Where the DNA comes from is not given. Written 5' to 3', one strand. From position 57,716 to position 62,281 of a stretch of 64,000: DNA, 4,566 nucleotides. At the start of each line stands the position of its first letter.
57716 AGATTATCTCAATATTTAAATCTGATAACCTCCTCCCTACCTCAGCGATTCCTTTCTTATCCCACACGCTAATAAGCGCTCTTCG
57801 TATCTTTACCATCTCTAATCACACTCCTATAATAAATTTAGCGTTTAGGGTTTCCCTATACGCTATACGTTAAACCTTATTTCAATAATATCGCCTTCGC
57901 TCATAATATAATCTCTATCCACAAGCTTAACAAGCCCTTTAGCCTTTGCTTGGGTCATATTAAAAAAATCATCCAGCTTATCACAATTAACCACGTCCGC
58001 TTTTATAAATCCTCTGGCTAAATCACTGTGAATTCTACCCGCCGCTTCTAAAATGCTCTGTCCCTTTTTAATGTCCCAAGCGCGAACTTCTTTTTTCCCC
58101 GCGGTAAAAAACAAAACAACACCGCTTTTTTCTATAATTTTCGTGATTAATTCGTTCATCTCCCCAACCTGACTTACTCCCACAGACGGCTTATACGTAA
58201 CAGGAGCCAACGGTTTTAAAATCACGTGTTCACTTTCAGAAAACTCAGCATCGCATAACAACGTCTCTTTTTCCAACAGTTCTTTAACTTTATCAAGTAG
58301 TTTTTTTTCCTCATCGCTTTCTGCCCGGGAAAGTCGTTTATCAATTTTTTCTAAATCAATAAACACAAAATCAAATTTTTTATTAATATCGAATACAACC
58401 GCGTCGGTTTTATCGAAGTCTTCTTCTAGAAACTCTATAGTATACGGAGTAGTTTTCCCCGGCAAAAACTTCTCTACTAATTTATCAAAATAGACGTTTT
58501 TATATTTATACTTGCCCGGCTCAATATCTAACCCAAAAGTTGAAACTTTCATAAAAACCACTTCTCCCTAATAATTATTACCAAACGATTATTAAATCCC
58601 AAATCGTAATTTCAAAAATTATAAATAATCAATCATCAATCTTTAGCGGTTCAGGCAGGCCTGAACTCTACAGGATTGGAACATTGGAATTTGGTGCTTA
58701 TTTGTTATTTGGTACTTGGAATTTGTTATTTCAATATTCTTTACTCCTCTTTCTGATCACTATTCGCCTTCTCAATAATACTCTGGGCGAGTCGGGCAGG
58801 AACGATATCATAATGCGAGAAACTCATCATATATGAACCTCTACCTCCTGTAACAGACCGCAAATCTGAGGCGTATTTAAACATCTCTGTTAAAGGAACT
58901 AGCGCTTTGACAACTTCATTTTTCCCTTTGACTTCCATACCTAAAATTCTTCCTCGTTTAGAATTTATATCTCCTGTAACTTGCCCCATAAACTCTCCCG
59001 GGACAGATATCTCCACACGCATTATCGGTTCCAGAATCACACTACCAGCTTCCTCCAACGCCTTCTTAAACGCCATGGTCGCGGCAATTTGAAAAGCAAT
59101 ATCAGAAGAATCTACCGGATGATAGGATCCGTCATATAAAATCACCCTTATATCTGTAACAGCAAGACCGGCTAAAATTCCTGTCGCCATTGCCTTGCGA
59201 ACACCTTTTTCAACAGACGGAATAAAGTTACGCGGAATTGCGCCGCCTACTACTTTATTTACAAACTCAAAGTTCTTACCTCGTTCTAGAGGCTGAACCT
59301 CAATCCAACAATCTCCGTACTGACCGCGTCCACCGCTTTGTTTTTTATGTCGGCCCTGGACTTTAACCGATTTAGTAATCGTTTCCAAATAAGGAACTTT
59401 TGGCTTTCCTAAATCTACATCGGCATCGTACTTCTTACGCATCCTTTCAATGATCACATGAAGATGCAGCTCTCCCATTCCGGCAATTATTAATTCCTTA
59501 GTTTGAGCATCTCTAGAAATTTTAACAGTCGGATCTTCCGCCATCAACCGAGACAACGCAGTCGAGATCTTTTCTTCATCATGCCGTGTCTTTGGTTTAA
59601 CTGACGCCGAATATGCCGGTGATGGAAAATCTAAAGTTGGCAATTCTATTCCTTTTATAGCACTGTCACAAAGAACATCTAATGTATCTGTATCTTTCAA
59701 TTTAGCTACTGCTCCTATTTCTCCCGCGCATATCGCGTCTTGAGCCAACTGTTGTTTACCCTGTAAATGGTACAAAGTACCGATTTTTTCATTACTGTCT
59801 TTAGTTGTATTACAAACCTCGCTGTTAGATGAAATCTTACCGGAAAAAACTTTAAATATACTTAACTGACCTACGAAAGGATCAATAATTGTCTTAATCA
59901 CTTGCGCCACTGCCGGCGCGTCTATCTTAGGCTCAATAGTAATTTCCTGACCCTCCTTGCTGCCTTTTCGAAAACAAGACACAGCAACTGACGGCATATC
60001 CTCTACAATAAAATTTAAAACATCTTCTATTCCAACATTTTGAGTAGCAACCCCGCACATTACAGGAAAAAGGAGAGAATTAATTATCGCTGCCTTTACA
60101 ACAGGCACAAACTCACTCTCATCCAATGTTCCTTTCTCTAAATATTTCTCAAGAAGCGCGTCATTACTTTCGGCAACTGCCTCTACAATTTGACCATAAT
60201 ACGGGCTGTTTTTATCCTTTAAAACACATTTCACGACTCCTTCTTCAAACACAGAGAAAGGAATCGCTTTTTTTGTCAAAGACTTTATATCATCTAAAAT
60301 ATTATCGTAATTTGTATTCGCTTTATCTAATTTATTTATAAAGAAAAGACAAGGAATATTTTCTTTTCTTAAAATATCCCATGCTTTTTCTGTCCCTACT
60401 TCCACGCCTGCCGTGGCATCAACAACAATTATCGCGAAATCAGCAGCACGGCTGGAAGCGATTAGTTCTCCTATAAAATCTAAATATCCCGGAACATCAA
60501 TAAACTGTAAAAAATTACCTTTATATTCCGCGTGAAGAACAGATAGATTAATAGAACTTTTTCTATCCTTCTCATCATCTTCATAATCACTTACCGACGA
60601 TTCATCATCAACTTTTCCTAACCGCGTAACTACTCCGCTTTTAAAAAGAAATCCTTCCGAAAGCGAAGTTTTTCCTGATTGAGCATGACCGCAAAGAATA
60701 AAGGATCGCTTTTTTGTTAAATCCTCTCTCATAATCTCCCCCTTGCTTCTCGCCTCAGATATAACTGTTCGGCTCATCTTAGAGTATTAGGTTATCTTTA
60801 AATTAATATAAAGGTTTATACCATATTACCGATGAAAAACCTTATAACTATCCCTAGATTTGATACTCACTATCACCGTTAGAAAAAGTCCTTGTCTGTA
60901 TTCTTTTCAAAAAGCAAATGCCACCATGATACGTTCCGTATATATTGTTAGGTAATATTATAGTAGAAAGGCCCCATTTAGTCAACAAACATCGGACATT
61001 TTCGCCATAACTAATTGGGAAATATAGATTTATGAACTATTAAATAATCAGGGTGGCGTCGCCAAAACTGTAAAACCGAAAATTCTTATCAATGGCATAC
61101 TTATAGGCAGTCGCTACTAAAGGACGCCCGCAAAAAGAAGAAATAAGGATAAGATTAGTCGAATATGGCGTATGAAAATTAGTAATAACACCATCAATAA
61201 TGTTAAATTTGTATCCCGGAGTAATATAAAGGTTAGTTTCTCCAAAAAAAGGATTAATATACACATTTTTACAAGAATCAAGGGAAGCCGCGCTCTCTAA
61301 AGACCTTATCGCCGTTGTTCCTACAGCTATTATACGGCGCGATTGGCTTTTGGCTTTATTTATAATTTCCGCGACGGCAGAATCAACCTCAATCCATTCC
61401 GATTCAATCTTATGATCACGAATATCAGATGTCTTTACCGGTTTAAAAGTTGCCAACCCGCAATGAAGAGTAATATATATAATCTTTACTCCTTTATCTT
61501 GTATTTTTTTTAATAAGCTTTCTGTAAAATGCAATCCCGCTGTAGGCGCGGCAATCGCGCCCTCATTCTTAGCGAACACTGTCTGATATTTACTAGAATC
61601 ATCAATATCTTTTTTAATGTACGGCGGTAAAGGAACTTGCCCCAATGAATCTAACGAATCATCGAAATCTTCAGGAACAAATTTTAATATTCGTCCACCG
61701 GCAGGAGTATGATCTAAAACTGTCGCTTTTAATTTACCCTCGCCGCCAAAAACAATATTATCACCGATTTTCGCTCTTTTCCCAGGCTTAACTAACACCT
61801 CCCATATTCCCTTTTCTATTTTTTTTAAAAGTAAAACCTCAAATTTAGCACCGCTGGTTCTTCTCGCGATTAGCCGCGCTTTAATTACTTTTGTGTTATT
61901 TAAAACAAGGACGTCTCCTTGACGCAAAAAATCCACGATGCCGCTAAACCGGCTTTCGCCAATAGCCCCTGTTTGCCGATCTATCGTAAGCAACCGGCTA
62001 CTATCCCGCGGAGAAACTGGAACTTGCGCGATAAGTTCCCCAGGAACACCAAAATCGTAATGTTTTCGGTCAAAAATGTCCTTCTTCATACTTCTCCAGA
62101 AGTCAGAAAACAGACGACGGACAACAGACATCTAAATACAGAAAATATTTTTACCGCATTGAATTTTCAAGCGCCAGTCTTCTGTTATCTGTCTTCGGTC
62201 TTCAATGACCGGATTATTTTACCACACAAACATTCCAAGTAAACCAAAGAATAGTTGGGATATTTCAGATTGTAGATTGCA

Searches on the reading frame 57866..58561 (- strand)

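Call 64: search_protein_families(library=pfam, proteins=[window:57866-58561:-], max_evalue=0.001)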
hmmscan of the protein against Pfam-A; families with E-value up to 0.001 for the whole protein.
window:57866-58561:- (232 aa): 2 families
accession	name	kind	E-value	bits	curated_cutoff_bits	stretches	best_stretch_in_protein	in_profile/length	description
PF06071.19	YchF-GTPase_C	-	1.5e-29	102.4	27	1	150-231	3-84/84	Protein of unknown function (DUF933)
PF02824.27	TGS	-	6.9e-07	29.7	22.2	1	162-228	11-58/60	TGS domain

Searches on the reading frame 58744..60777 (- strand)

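Call 66: search_protein_families(library=pfam, proteins=[window:58744-60777:-], max_evalue=0.01)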
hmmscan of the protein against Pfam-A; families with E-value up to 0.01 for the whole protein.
window:58744-60777:- (678 aa): 9 families
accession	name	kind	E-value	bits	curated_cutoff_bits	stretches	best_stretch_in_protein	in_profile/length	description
PF03764.24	EFG_IV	-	1.5e-46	157.6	24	1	459-577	1-120/121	Elongation factor G, domain IV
PF00009.33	GTP_EFTU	-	3.9e-38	131.4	26.5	1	23-262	3-187/188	Elongation factor Tu GTP binding domain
PF14492.12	EFG_III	-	4.9e-29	100.6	27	1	384-458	1-75/75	Elongation Factor G, domain III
PF00679.30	EFG_C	-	7.9e-29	100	27.9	1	581-665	2-87/89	Elongation factor G C-terminus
PF22042.2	EF-G_D2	-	4.1e-10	40.1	27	1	288-371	1-83/84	Elongation factor G domain 2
PF16658.11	RF3_C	-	9.5e-06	25.9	40.1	1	387-472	9-94/132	Class II release factor RF3, C-terminal domain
PF03144.31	GTP_EFTU_D2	-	0.00012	22.9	30.3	1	303-370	1-73/73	Elongation factor Tu domain 2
PF01926.29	MMR_HSR1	-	0.00018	22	21.9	1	82-149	40-113/113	50S ribosome-binding GTPase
PF09439.16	SRPRB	-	0.0034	17.2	25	0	22-123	2-84/178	Signal recognition particle receptor beta subunit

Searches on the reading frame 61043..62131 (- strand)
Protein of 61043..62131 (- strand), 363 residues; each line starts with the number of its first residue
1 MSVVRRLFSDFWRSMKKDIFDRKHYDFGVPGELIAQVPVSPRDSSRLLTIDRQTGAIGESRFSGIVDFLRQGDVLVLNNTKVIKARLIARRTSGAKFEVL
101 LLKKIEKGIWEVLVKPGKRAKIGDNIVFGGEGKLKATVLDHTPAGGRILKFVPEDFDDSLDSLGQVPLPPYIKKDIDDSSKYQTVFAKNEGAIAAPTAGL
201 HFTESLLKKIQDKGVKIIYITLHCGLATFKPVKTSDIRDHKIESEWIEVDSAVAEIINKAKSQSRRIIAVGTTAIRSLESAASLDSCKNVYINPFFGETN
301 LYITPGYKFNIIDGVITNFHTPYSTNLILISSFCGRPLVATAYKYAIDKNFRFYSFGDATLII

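Call 66: search_protein_families(library=pfam, proteins=[window:61043-62131:-], max_evalue=0.01)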
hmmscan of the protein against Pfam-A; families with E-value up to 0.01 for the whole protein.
window:61043-62131:- (363 aa): 1 family
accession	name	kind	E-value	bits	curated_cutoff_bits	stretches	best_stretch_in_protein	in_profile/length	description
PF02547.20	Queuosine_synth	-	1.1e-126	422.8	25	1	23-362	2-322/322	Queuosine biosynthesis protein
